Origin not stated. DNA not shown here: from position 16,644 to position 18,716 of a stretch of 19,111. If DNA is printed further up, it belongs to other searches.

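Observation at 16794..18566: Single polypeptide fusing a C26 gamma-glutamyl hydrolase-type amidotransferase domain to an M19 dipeptidase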

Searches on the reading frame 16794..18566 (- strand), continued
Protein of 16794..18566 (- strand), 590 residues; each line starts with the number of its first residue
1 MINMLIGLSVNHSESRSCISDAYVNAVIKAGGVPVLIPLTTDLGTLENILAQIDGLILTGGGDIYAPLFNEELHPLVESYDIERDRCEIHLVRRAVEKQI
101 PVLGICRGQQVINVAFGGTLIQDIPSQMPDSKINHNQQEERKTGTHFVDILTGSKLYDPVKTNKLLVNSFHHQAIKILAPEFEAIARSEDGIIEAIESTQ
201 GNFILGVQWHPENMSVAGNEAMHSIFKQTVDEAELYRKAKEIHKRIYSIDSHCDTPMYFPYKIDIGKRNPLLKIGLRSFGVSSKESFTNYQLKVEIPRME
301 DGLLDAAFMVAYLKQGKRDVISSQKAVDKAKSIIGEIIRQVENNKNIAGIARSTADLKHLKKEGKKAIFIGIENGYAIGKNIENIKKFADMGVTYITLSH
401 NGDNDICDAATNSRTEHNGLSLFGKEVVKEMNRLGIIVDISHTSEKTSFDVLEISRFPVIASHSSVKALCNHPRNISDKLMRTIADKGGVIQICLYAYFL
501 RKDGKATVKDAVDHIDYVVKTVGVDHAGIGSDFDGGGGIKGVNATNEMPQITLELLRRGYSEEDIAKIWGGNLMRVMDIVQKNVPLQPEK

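Call 6: find_homologous_proteins(query=window:16794-18566:-, max_evalue=1e-10)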
Query window:16794-18566:- (590 aa): 8000 proteins with E <= 1e-10 among 8000 candidates; the best 120 are listed.
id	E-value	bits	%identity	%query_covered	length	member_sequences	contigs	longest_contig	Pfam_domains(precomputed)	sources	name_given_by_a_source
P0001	0.0e+0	1318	100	99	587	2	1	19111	PF07722.20,PF00117.35,PF01244.28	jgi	jgi:microsomal dipeptidase-like Zn-dependent dipeptidase/gamma-glutamyl-gamma-aminobutyrate hydrolas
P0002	0.0e+0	1044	79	98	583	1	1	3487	PF07722.20,PF00117.35,PF01244.28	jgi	jgi:microsomal dipeptidase-like Zn-dependent dipeptidase/gamma-glutamyl-gamma-aminobutyrate hydrolas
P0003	0.0e+0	1032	79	98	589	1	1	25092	PF07722.20,PF00117.35,PF01244.28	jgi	jgi:microsomal dipeptidase-like Zn-dependent dipeptidase/gamma-glutamyl-gamma-aminobutyrate hydrolas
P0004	0.0e+0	1027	79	98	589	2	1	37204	PF07722.20,PF00117.35,PF01244.28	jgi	jgi:microsomal dipeptidase-like Zn-dependent dipeptidase/gamma-glutamyl-gamma-aminobutyrate hydrolas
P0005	2.8e-294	995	75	98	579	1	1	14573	PF07722.20,PF00117.35,PF01244.28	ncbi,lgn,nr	ncbi:hypothetical protein FACS189440_18590 [Bacteroidia bacterium]|nr:hypothetical protein FACS18944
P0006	2.9e-284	962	72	97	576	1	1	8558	PF07722.20,PF00117.35,PF01244.28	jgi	jgi:microsomal dipeptidase-like Zn-dependent dipeptidase/gamma-glutamyl-gamma-aminobutyrate hydrolas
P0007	1.2e-281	954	73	98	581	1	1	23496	PF07722.20,PF00117.35,PF01244.28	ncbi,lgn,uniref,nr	ncbi:MAG: putative glutamine amidotransferase [Candidatus Ordinivivax streblomastigis]|uniref:Putati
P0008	3.3e-281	952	73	97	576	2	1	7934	PF07722.20,PF00117.35,PF01244.28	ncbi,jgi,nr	ncbi:MAG: gamma-glutamyl-gamma-aminobutyrate hydrolase family protein [Dysgonamonadaceae bacterium]|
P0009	4.1e-281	952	73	99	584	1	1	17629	PF07722.20,PF00117.35,PF01244.28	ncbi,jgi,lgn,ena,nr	ncbi:MAG: membrane dipeptidase [Candidatus Azobacteroides sp.]|nr:membrane dipeptidase [Candidatus A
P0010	6.5e-279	945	72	98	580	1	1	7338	PF07722.20,PF00117.35,PF01244.28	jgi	jgi:microsomal dipeptidase-like Zn-dependent dipeptidase/gamma-glutamyl-gamma-aminobutyrate hydrolas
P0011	2.8e-278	943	71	97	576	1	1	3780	PF07722.20,PF00117.35,PF01244.28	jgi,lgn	jgi:microsomal dipeptidase-like Zn-dependent dipeptidase/gamma-glutamyl-gamma-aminobutyrate hydrolas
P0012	7.2e-278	941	73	97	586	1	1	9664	PF07722.20,PF00117.35,PF01244.28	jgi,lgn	jgi:microsomal dipeptidase-like Zn-dependent dipeptidase/gamma-glutamyl-gamma-aminobutyrate hydrolas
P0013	1.5e-277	940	72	98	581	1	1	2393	PF07722.20,PF00117.35,PF01244.28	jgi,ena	-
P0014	2.8e-276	936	71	99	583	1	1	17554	PF07722.20,PF00117.35,PF01244.28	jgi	jgi:microsomal dipeptidase-like Zn-dependent dipeptidase/gamma-glutamyl-gamma-aminobutyrate hydrolas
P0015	4.4e-275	932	71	98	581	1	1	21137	PF07722.20,PF00117.35,PF01244.28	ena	-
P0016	4.7e-275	932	73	98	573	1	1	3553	PF07722.20,PF00117.35,PF01244.28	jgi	jgi:microsomal dipeptidase-like Zn-dependent dipeptidase/gamma-glutamyl-gamma-aminobutyrate hydrolas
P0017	1.8e-274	930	71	98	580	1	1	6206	PF07722.20,PF00117.35,PF01244.28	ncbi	-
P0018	1.8e-273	927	69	98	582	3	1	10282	PF07722.20,PF00117.35,PF01244.28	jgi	jgi:microsomal dipeptidase-like Zn-dependent dipeptidase/gamma-glutamyl-gamma-aminobutyrate hydrolas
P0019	9.0e-272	921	70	97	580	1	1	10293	PF07722.20,PF00117.35,PF01244.28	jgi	jgi:microsomal dipeptidase-like Zn-dependent dipeptidase/gamma-glutamyl-gamma-aminobutyrate hydrolas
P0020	1.3e-271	921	69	98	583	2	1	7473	PF07722.20,PF00117.35,PF01244.28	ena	-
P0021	3.0e-269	913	69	99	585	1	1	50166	PF07722.20,PF00117.35,PF01244.28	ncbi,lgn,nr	ncbi:hypothetical protein FACS189413_01990 [Bacteroidia bacterium]|nr:hypothetical protein FACS18941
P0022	1.1e-263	894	67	97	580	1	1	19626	PF07722.20,PF00117.35,PF01244.28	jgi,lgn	jgi:microsomal dipeptidase-like Zn-dependent dipeptidase/gamma-glutamyl-gamma-aminobutyrate hydrolas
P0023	2.9e-263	893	70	98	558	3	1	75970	PF07722.20,PF00117.35,PF01244.28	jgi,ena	-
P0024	3.1e-261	886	68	98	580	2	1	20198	PF07722.20,PF00117.35,PF01244.28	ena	-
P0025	3.4e-261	886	68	99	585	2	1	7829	PF07722.20,PF00117.35,PF01244.28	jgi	jgi:microsomal dipeptidase-like Zn-dependent dipeptidase/gamma-glutamyl-gamma-aminobutyrate hydrolas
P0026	7.9e-261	885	68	98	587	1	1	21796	PF07722.20,PF00117.35,PF01244.28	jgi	jgi:microsomal dipeptidase-like Zn-dependent dipeptidase/gamma-glutamyl-gamma-aminobutyrate hydrolas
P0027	1.9e-260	884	67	98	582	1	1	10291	PF07722.20,PF00117.35,PF01244.28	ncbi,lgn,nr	ncbi:MAG: membrane dipeptidase [Bacteroidales bacterium]|nr:membrane dipeptidase [Bacteroidales bact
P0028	2.4e-259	880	68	98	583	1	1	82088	PF07722.20,PF00117.35,PF01244.28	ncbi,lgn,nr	ncbi:hypothetical protein AGMMS50262_01850 [Bacteroidia bacterium]|nr:hypothetical protein AGMMS5026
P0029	4.9e-259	879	68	97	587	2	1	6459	PF07722.20,PF00117.35,PF01244.28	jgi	jgi:microsomal dipeptidase-like Zn-dependent dipeptidase/gamma-glutamyl-gamma-aminobutyrate hydrolas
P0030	5.8e-259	879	68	98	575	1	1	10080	PF07722.20,PF00117.35,PF01244.28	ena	-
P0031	2.0e-258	877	67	98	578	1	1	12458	PF07722.20,PF00117.35,PF01244.28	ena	-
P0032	1.2e-256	871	66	98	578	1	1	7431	PF07722.20,PF00117.35,PF01244.28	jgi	-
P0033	1.3e-256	871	67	98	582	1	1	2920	PF07722.20,PF00117.35,PF01244.28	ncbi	-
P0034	2.6e-255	867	67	98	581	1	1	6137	PF07722.20,PF00117.35,PF01244.28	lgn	-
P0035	3.1e-255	866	66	99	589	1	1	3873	PF07722.20,PF00117.35,PF01244.28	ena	-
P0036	7.5e-255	865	65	98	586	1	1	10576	PF07722.20,PF00117.35,PF01244.28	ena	-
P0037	4.0e-253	859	67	98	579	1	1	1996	PF07722.20,PF00117.35,PF01244.28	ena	-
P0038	5.4e-253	859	66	97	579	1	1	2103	PF07722.20,PF00117.35,PF01244.28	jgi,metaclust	metaclust:\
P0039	7.3e-253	859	68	97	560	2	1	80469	PF07722.20,PF00117.35,PF01244.28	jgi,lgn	jgi:microsomal dipeptidase-like Zn-dependent dipeptidase/gamma-glutamyl-gamma-aminobutyrate hydrolas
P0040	1.2e-252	858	66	97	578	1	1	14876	PF07722.20,PF00117.35,PF01244.28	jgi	jgi:microsomal dipeptidase-like Zn-dependent dipeptidase/gamma-glutamyl-gamma-aminobutyrate hydrolas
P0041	1.2e-252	858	66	98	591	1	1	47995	PF07722.20,PF00117.35,PF01244.28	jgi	jgi:microsomal dipeptidase-like Zn-dependent dipeptidase/gamma-glutamyl-gamma-aminobutyrate hydrolas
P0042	1.7e-252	857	65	98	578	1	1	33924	PF07722.20,PF00117.35,PF01244.28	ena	-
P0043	2.4e-252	857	65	99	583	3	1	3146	PF07722.20,PF00117.35,PF01244.28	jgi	-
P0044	5.7e-252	856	66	98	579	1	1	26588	PF07722.20,PF00117.35,PF01244.28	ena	-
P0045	7.4e-252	855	64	99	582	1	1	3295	PF07722.20,PF00117.35,PF01244.28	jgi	jgi:microsomal dipeptidase-like Zn-dependent dipeptidase/gamma-glutamyl-gamma-aminobutyrate hydrolas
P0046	8.6e-252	855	66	98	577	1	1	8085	PF07722.20,PF00117.35,PF01244.28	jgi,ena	-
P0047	1.1e-251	855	65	98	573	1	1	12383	PF07722.20,PF00117.35,PF01244.28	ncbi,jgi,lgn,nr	ncbi:MAG: membrane dipeptidase [Dysgonamonadaceae bacterium]|jgi:microsomal dipeptidase-like Zn-depe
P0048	1.2e-251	855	66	98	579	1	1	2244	PF07722.20,PF00117.35,PF01244.28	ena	-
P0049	1.7e-251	854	64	98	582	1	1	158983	PF07722.20,PF00117.35,PF01244.28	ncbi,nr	ncbi:membrane dipeptidase [Dysgonomonadaceae bacterium PH5-43]|nr:membrane dipeptidase [Dysgonomonad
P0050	2.7e-251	853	66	98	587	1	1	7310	PF07722.20,PF00117.35,PF01244.28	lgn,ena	-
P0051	3.6e-251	853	67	97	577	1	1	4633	PF07722.20,PF00117.35,PF01244.28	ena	-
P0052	8.1e-251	852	66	98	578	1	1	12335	PF07722.20,PF00117.35,PF01244.28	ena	-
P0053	1.3e-250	851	65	98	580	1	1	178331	PF07722.20,PF00117.35,PF01244.28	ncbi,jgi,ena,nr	ncbi:MAG: membrane dipeptidase [Candidatus Azobacteroides sp.]|nr:membrane dipeptidase [Candidatus A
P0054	5.2e-250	849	66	98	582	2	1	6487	PF07722.20,PF00117.35,PF01244.28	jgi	-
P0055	1.1e-249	848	65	98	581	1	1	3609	PF07722.20,PF00117.35,PF01244.28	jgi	jgi:microsomal dipeptidase-like Zn-dependent dipeptidase/gamma-glutamyl-gamma-aminobutyrate hydrolas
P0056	2.0e-249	847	65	98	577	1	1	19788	PF07722.20,PF00117.35,PF01244.28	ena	-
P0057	3.6e-249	846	64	98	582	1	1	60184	PF07722.20,PF00117.35,PF01244.28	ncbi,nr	ncbi:membrane dipeptidase [Bacteroidales bacterium OttesenSCG-928-M06]|nr:membrane dipeptidase [Bact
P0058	6.1e-249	846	66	98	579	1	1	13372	PF07722.20,PF00117.35,PF01244.28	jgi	jgi:microsomal dipeptidase-like Zn-dependent dipeptidase/gamma-glutamyl-gamma-aminobutyrate hydrolas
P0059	7.4e-249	845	65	97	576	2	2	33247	PF07722.20,PF00117.35,PF01244.28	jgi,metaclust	metaclust:\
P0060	8.7e-249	845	63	97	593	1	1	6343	PF07722.20,PF00117.35,PF01244.28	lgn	-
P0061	1.7e-248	844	65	98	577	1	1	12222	PF07722.20,PF00117.35,PF01244.28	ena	-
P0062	2.5e-248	844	65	97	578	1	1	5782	PF07722.20,PF00117.35,PF01244.28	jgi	jgi:microsomal dipeptidase-like Zn-dependent dipeptidase/gamma-glutamyl-gamma-aminobutyrate hydrolas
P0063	2.6e-248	844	65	98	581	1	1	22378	PF07722.20,PF00117.35,PF01244.28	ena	-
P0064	3.6e-248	843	63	98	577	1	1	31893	PF07722.20,PF00117.35,PF01244.28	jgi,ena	-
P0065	6.0e-248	842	66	98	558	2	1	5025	PF07722.20,PF00117.35,PF01244.28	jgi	jgi:microsomal dipeptidase-like Zn-dependent dipeptidase/gamma-glutamyl-gamma-aminobutyrate hydrolas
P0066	9.0e-248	842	67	98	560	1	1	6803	PF07722.20,PF00117.35,PF01244.28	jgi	jgi:microsomal dipeptidase-like Zn-dependent dipeptidase/gamma-glutamyl-gamma-aminobutyrate hydrolas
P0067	1.0e-247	842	66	98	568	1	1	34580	PF07722.20,PF00117.35,PF01244.28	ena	-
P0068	1.3e-247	841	65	97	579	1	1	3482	PF07722.20,PF00117.35,PF01244.28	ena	-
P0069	1.3e-247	841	64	98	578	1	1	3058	PF07722.20,PF00117.35,PF01244.28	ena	-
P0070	1.4e-247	841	64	98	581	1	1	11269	PF07722.20,PF00117.35,PF01244.28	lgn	-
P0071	1.4e-247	841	65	98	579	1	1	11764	PF07722.20,PF00117.35,PF01244.28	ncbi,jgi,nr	ncbi:MAG: gamma-glutamyl-gamma-aminobutyrate hydrolase family protein [Dysgonamonadaceae bacterium]|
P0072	1.7e-247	841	64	98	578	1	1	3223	PF07722.20,PF00117.35,PF01244.28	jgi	-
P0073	2.0e-247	841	64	98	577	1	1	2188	PF07722.20,PF00117.35,PF01244.28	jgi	jgi:microsomal dipeptidase-like Zn-dependent dipeptidase/gamma-glutamyl-gamma-aminobutyrate hydrolas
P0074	3.5e-247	840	65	98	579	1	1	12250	PF07722.20,PF00117.35,PF01244.28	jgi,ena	-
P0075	4.6e-247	839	66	97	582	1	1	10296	PF07722.20,PF00117.35,PF01244.28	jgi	jgi:microsomal dipeptidase-like Zn-dependent dipeptidase/gamma-glutamyl-gamma-aminobutyrate hydrolas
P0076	6.6e-247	839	63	97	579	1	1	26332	PF07722.20,PF00117.35,PF01244.28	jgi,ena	-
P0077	9.6e-247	838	66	97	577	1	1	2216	PF07722.20,PF00117.35,PF01244.28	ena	-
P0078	1.0e-246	838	65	98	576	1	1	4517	PF07722.20,PF00117.35,PF01244.28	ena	-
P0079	1.7e-246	838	64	98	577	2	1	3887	PF07722.20,PF00117.35,PF01244.28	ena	-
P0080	2.0e-246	837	65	98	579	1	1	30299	PF07722.20,PF00117.35,PF01244.28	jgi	jgi:microsomal dipeptidase-like Zn-dependent dipeptidase/gamma-glutamyl-gamma-aminobutyrate hydrolas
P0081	2.6e-246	837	65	98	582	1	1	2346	PF07722.20,PF00117.35,PF01244.28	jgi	-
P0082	4.5e-246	836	64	97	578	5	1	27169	PF07722.20,PF00117.35,PF01244.28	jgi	-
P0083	8.8e-246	835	46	96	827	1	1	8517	PF07722.20,PF00117.35,PF01244.28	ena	-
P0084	1.4e-245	835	64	98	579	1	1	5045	PF07722.20,PF00117.35,PF01244.28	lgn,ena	-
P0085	1.9e-245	834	65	98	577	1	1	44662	PF07722.20,PF00117.35,PF01244.28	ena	-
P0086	3.3e-245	833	64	98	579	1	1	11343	PF07722.20,PF00117.35,PF01244.28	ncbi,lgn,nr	ncbi:hypothetical protein AGMMS50239_35390 [Bacteroidia bacterium]|nr:hypothetical protein AGMMS5023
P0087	3.5e-245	833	64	98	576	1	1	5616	PF07722.20,PF00117.35,PF01244.28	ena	-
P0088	5.0e-245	833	65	97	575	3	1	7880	PF07722.20,PF00117.35,PF01244.28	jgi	-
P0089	1.8e-244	831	66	98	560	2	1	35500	PF07722.20,PF00117.35,PF01244.28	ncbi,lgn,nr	ncbi:MAG: gamma-glutamyl-gamma-aminobutyrate hydrolase family protein [Candidatus Symbiothrix sp.]|n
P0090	2.0e-244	831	64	99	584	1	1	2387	PF07722.20,PF00117.35,PF01244.28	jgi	-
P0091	2.1e-244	831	64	97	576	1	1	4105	PF07722.20,PF00117.35,PF01244.28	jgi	-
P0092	3.7e-244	830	64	98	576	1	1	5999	PF07722.20,PF00117.35,PF01244.28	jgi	-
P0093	4.2e-244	830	64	98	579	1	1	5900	PF07722.20,PF00117.35,PF01244.28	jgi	jgi:microsomal dipeptidase-like Zn-dependent dipeptidase/gamma-glutamyl-gamma-aminobutyrate hydrolas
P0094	3.8e-243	827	63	98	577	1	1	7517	PF07722.20,PF00117.35,PF01244.28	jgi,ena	-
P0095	5.5e-243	826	65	98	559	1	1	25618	PF07722.20,PF00117.35,PF01244.28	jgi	jgi:microsomal dipeptidase-like Zn-dependent dipeptidase/gamma-glutamyl-gamma-aminobutyrate hydrolas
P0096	7.6e-243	826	62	97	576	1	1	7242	PF07722.20,PF00117.35,PF01244.28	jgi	-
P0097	1.0e-242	825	63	98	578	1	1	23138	PF07722.20,PF00117.35,PF01244.28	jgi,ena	-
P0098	1.3e-242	825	64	98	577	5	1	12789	PF07722.20,PF00117.35,PF01244.28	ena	-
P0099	1.4e-242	825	64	98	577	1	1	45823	PF07722.20,PF00117.35,PF01244.28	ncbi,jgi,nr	ncbi:MAG: membrane dipeptidase [Dysgonamonadaceae bacterium]|jgi:microsomal dipeptidase-like Zn-depe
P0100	1.6e-242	824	62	97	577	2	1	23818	PF07722.20,PF00117.35,PF01244.28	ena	-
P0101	2.9e-242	824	64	98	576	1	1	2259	PF07722.20,PF00117.35,PF01244.28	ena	-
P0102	5.2e-242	823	65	98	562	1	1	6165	PF07722.20,PF00117.35,PF01244.28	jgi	jgi:microsomal dipeptidase-like Zn-dependent dipeptidase/gamma-glutamyl-gamma-aminobutyrate hydrolas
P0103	5.4e-242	823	62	97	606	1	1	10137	PF07722.20,PF00117.35,PF01244.28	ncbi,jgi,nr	ncbi:MAG: membrane dipeptidase [Candidatus Symbiothrix sp.]|jgi:microsomal dipeptidase-like Zn-depen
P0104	8.4e-242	822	65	99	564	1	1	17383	PF07722.20,PF00117.35,PF01244.28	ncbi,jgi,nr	ncbi:MAG: gamma-glutamyl-gamma-aminobutyrate hydrolase family protein [Dysgonamonadaceae bacterium]|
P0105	8.8e-242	822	63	97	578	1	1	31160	PF07722.20,PF00117.35,PF01244.28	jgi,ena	-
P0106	1.2e-241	822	63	98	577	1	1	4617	PF07722.20,PF00117.35,PF01244.28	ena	-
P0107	2.2e-241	821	63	98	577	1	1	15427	PF07722.20,PF00117.35,PF01244.28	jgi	jgi:microsomal dipeptidase-like Zn-dependent dipeptidase/gamma-glutamyl-gamma-aminobutyrate hydrolas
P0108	2.8e-241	820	62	97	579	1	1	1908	PF07722.20,PF00117.35,PF01244.28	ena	-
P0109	9.6e-241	819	63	98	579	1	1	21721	PF07722.20,PF00117.35,PF01244.28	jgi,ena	-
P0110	1.3e-240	818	62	98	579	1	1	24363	PF07722.20,PF00117.35,PF01244.28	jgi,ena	-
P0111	1.7e-240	818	64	98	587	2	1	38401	PF07722.20,PF00117.35,PF01244.28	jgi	jgi:microsomal dipeptidase-like Zn-dependent dipeptidase/gamma-glutamyl-gamma-aminobutyrate hydrolas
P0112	3.0e-240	817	63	97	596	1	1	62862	PF07722.20,PF00117.35,PF01244.28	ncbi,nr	ncbi:hypothetical protein FACS189451_02160 [Bacteroidia bacterium]|nr:hypothetical protein FACS18945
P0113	6.8e-240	816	63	98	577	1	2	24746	PF07722.20,PF00117.35,PF01244.28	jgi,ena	-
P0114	1.0e-239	815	62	97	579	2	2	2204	PF07722.20,PF00117.35,PF01244.28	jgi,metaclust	metaclust:\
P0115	1.3e-239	815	61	97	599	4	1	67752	PF07722.20,PF00117.35,PF01244.28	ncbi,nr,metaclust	ncbi:hypothetical protein SAMD00024442_12_21 [Candidatus Symbiothrix dinenymphae]|nr:hypothetical pr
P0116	7.8e-239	812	63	98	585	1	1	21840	PF07722.20,PF00117.35,PF01244.28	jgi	jgi:microsomal dipeptidase-like Zn-dependent dipeptidase/gamma-glutamyl-gamma-aminobutyrate hydrolas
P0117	9.5e-239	812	62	98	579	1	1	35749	PF07722.20,PF00117.35,PF01244.28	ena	-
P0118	1.9e-238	811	64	97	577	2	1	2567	PF07722.20,PF00117.35,PF01244.28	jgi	jgi:microsomal dipeptidase-like Zn-dependent dipeptidase/gamma-glutamyl-gamma-aminobutyrate hydrolas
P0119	8.2e-238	809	64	98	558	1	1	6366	PF07722.20,PF00117.35,PF01244.28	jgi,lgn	jgi:microsomal dipeptidase-like Zn-dependent dipeptidase/gamma-glutamyl-gamma-aminobutyrate hydrolas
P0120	6.7e-237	806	62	98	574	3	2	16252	PF07722.20,PF00117.35,PF01244.28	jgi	-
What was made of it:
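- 16794..18566 (-): Fusion gene (590 aa from ATG 18566; more likely 587 aa from ATG 18557; stop codon TAA at 16794-16796). Identical to JGI protein P0001, 587 aa (call 6).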

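Call 11: find_related_loci(query=window:16794-18566:-, collection=genome_contigs, flank=6000)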
Query window:16794-18566:- (590 aa) in genome_contigs; peptide patterns used: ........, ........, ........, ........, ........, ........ (x = any residue, [..] = any of these).
600 stretches matched a pattern (row limit reached: there are more); 544 encode a relative of the query (tblastn E <= 1e-3); the best 80 are kept; 79 distinct loci.
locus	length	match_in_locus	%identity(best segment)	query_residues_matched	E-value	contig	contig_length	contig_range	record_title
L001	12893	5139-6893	78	2-581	0e+0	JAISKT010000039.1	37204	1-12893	MAG: Candidatus Symbiothrix sp. isolate Hs463_bin62 k119_609087, whole genome shotgun sequence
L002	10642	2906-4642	75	2-580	0e+0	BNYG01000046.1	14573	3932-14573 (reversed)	Bacteroidia bacterium PG1894_40 DNA, sequence046, whole genome shotgun sequence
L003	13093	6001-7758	73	2-586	0e+0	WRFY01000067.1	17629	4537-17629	MAG: Candidatus Azobacteroides sp. isolate Mp193P4bin3 JGI24699J35502_11133870, whole genome shotgun sequence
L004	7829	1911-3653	68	1-582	0e+0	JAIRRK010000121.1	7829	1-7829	MAG: Dysgonamonadaceae bacterium isolate Ct408_bin100 k119_1838004, whole genome shotgun sequence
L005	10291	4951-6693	67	3-583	0e+0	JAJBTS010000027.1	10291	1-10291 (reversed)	MAG: Bacteroidales bacterium isolate U_126897 U_126897=NODE_577_length_10291_cov_10.398105, whole genome shotgun sequenc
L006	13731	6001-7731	68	4-581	0e+0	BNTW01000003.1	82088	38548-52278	Bacteroidia bacterium MS502-62 DNA, sequence003, whole genome shotgun sequence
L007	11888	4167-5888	65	3-582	0e+0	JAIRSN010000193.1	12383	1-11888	MAG: Dysgonamonadaceae bacterium isolate Ct408_bin30 k119_3620433, whole genome shotgun sequence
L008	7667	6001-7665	63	2-577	0e+0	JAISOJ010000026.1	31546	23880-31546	MAG: Dysgonamonadaceae bacterium isolate Iy174_bin41 k119_338374, whole genome shotgun sequence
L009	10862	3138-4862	60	3-581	0e+0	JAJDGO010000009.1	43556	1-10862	Bacteroidales bacterium OttesenSCG-928-M11 AH-928-M11_NODE_9, whole genome shotgun sequence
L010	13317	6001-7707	57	6-582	0e+0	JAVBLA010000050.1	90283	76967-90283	MAG: Bacteroidales bacterium isolate EPI_MAG_00011 c_000001356156, whole genome shotgun sequence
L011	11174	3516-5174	56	6-581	0e+0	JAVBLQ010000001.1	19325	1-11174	MAG: Bacteroidales bacterium isolate EPI_MAG_00027 c_000001597273, whole genome shotgun sequence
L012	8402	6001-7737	60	3-581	0e+0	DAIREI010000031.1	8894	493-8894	MAG TPA_asm: Bacteroidales bacterium isolate CTOTU14817 NODE_1745_length_8894_cov_6.690576, whole genome shotgun sequenc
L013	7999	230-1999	51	5-577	0e+0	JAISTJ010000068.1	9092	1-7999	MAG: Tannerella sp. isolate Md513_bin134 k119_1167134, whole genome shotgun sequence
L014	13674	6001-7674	50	5-581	0e+0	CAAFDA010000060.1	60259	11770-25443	MAG TPA_asm: uncultured Butyricimonas sp., isolate HGM05312, WGS project CAAFDA010000000 data, contig: SRS075878_46_k99_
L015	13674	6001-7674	50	5-582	0e+0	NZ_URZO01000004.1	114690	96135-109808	Uncultured Parabacteroides sp. isolate UMGS1511, whole genome shotgun sequence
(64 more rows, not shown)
